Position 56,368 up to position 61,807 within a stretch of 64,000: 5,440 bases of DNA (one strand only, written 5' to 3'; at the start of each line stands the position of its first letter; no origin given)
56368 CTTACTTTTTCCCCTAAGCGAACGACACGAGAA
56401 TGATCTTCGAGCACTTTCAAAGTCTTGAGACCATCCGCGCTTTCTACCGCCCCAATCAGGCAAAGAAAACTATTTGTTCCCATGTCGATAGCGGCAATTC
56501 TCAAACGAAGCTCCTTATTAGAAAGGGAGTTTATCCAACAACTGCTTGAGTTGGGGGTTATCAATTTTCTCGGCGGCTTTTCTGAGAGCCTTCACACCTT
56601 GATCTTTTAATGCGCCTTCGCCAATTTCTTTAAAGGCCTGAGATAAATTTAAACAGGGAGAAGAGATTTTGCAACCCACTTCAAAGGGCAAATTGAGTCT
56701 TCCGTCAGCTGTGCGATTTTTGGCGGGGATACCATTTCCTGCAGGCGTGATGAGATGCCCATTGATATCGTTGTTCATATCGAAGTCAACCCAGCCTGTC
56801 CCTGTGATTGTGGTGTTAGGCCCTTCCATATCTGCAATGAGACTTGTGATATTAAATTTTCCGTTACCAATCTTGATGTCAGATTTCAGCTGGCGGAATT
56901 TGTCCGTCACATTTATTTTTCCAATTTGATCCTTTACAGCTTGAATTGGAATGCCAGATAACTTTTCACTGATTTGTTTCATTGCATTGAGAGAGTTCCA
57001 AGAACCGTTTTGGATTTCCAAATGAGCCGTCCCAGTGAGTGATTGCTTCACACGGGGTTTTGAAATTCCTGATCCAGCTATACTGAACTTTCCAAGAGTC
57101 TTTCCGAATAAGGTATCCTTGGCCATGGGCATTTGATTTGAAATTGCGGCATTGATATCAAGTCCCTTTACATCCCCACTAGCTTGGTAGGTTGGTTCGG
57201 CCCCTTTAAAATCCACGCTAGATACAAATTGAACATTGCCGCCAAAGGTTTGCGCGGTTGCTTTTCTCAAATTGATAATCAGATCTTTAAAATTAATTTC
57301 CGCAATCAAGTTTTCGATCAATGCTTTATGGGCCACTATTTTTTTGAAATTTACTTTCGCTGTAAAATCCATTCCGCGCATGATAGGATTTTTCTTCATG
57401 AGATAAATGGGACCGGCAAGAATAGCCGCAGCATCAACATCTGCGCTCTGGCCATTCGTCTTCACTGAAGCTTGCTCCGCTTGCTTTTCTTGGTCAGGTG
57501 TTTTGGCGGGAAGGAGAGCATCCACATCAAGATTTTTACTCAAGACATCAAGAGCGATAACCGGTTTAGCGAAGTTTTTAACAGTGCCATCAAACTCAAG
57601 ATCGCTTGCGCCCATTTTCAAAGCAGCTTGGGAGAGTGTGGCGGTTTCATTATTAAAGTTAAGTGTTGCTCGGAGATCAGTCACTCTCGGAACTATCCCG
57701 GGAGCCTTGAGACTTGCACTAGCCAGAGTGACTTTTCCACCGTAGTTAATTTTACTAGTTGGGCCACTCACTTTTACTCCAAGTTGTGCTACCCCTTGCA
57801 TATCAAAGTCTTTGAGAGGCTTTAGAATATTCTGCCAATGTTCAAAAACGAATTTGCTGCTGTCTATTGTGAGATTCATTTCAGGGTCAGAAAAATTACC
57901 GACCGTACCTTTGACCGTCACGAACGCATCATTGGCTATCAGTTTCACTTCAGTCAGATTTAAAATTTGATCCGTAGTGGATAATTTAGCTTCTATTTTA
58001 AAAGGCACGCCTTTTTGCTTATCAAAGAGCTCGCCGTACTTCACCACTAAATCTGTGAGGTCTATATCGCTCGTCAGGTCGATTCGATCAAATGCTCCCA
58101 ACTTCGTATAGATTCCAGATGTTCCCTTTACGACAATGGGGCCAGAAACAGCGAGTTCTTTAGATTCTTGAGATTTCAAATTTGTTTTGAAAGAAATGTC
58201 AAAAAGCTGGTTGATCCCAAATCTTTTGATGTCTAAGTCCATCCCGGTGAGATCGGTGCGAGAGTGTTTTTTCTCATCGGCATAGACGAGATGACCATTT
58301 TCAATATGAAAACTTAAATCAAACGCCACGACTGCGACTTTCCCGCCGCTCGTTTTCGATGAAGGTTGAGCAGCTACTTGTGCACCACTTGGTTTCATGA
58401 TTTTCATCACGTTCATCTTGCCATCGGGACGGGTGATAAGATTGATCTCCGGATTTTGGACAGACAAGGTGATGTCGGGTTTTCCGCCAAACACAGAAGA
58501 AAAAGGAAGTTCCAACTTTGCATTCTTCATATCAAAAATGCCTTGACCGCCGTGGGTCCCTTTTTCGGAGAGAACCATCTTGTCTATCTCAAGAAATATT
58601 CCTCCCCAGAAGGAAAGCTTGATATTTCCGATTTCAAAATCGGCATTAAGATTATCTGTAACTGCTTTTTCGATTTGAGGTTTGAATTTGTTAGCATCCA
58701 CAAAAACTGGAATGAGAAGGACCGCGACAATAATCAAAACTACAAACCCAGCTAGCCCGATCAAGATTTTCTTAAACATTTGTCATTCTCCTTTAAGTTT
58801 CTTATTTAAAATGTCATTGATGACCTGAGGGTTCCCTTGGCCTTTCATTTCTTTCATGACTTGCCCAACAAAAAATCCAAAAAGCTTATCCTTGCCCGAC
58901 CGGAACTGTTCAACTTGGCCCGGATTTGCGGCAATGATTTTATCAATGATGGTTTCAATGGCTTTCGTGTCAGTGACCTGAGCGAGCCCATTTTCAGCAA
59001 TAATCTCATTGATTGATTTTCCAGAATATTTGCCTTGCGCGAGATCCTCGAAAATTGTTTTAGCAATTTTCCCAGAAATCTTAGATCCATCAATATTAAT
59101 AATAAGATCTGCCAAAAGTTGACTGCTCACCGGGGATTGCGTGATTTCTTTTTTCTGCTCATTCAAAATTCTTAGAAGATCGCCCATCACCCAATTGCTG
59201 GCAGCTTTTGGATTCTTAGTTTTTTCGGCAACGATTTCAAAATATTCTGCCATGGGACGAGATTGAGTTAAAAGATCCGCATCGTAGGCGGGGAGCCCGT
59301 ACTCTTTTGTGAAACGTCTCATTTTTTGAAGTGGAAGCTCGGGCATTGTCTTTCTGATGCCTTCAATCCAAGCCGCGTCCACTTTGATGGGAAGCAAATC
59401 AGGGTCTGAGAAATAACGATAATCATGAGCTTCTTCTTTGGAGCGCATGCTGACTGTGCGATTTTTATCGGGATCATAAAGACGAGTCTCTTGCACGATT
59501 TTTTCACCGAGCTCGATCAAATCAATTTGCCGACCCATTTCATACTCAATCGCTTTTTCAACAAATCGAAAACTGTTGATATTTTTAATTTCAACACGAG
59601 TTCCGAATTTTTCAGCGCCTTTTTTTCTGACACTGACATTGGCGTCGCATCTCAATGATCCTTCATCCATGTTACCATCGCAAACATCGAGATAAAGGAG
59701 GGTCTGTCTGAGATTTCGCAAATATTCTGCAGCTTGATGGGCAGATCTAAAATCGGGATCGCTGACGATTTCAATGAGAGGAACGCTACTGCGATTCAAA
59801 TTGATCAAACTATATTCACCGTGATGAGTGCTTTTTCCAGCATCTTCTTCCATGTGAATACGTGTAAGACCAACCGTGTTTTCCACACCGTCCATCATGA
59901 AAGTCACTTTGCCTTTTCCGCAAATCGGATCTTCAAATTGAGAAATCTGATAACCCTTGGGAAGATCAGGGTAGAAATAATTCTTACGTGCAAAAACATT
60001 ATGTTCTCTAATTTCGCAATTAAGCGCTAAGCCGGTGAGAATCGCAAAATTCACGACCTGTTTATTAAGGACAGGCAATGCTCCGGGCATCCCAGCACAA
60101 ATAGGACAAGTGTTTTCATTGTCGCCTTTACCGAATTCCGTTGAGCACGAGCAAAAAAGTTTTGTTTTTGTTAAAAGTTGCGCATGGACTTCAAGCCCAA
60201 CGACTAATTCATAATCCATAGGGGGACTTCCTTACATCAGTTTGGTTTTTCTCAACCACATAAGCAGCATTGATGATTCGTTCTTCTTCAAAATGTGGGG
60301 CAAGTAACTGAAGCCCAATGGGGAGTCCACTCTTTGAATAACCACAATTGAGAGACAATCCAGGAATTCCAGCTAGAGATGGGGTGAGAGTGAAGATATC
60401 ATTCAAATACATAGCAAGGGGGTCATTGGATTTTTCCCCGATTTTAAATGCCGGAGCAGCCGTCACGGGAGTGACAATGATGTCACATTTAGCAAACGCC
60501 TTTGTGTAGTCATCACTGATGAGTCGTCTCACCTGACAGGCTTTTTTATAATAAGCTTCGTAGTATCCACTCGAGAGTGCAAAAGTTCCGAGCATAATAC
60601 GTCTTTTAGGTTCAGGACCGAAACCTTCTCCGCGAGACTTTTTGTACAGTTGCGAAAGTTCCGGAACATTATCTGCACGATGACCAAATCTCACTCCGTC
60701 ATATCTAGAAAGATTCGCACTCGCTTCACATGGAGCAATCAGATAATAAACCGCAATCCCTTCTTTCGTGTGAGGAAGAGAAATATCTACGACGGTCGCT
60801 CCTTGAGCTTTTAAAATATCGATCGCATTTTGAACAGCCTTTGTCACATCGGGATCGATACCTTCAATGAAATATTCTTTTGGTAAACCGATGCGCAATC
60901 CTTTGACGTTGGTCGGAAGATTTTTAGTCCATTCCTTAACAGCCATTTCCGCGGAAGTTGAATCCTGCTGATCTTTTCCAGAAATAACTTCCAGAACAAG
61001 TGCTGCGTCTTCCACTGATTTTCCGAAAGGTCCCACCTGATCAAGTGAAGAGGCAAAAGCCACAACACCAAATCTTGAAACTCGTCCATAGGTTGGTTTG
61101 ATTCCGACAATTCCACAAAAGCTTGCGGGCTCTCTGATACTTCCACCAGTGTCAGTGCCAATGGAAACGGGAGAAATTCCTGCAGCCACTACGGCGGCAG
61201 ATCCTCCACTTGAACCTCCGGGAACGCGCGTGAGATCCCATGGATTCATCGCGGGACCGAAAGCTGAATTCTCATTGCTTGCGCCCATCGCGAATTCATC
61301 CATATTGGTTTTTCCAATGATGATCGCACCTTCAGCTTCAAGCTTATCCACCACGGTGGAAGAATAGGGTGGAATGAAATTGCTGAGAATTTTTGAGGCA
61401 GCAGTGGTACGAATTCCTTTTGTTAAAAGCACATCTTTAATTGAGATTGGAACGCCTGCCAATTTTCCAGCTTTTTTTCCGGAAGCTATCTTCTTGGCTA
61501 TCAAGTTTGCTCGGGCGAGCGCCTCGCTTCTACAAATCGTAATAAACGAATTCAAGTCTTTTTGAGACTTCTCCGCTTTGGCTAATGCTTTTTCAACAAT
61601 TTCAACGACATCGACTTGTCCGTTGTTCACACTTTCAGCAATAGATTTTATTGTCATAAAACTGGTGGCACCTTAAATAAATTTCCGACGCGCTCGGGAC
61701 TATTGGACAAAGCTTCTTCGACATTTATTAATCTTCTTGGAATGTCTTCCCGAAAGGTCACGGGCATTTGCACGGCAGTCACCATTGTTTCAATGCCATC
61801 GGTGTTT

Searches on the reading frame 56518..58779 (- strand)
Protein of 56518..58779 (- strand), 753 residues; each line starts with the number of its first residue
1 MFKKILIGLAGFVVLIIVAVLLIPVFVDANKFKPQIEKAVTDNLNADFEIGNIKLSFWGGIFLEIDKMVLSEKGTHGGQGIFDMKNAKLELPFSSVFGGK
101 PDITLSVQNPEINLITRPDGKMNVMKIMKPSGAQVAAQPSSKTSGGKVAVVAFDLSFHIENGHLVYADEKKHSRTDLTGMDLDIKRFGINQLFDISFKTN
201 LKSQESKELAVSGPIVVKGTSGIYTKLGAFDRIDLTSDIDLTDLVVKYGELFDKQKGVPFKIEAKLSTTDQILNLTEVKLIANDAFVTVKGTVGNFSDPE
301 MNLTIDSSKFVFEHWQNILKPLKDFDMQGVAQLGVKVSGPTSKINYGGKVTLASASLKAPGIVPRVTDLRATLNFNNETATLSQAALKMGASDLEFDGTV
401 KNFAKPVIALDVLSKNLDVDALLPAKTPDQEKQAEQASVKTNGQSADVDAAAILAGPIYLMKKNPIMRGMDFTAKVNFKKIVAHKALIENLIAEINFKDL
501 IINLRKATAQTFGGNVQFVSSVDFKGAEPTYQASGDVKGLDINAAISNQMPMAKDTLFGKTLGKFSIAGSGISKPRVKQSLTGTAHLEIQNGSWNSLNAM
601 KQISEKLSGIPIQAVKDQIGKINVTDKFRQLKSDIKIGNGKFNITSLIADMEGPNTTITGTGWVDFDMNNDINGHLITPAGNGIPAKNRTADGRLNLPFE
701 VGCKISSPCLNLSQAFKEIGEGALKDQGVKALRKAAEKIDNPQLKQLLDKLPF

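Call 69: search_protein_families(library=pfam, proteins=[window:56518-58779:-], max_evalue=0.00001)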
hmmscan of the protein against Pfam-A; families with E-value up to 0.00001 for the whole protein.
window:56518-58779:- (753 aa): 3 families
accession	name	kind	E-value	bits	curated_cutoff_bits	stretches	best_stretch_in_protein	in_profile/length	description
PF05170.20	AsmA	-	2.2e-25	90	29.8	2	372-645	341-605/607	AsmA family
PF05359.17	DUF748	-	1.9e-13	49.9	50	1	3-213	15-210/1037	Domain of Unknown Function (DUF748)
PF13116.12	YhdP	-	9.9e-09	34.1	46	1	10-190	14-177/1224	YhdP protein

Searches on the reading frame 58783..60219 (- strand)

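Call 69: search_protein_families(library=pfam, proteins=[window:58783-60219:-], max_evalue=0.00001)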
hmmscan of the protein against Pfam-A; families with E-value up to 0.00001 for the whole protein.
window:58783-60219:- (478 aa): 2 families
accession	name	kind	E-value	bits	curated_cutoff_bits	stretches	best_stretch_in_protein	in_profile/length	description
PF02934.20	GatB_N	-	1.2e-123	412.1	23.4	1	5-286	1-277/277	GatB/GatE catalytic domain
PF02637.23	GatB_Yqey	-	6.1e-49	166.1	27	1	325-475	1-148/148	GatB domain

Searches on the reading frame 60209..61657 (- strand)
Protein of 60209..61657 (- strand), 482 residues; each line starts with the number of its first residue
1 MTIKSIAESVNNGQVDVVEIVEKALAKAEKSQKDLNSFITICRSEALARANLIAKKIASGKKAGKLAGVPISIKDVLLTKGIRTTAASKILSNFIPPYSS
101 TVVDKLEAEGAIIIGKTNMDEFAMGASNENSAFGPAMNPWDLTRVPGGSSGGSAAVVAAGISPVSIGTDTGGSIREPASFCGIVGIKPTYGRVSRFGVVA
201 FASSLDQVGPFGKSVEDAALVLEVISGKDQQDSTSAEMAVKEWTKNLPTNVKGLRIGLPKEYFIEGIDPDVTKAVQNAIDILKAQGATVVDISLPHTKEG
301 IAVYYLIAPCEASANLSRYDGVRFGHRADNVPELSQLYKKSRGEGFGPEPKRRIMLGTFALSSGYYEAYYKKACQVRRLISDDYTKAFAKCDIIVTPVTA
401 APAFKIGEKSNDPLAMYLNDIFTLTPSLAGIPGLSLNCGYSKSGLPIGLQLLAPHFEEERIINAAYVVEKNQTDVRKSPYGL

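Call 70: search_protein_families(library=pfam, proteins=[window:60209-61657:-], max_evalue=0.00001)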
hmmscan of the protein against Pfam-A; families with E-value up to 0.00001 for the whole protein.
window:60209-61657:- (482 aa): 1 family
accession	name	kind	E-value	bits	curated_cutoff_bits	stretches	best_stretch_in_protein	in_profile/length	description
PF01425.27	Amidase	-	3.6e-160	534.3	27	1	19-461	1-444/445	Amidase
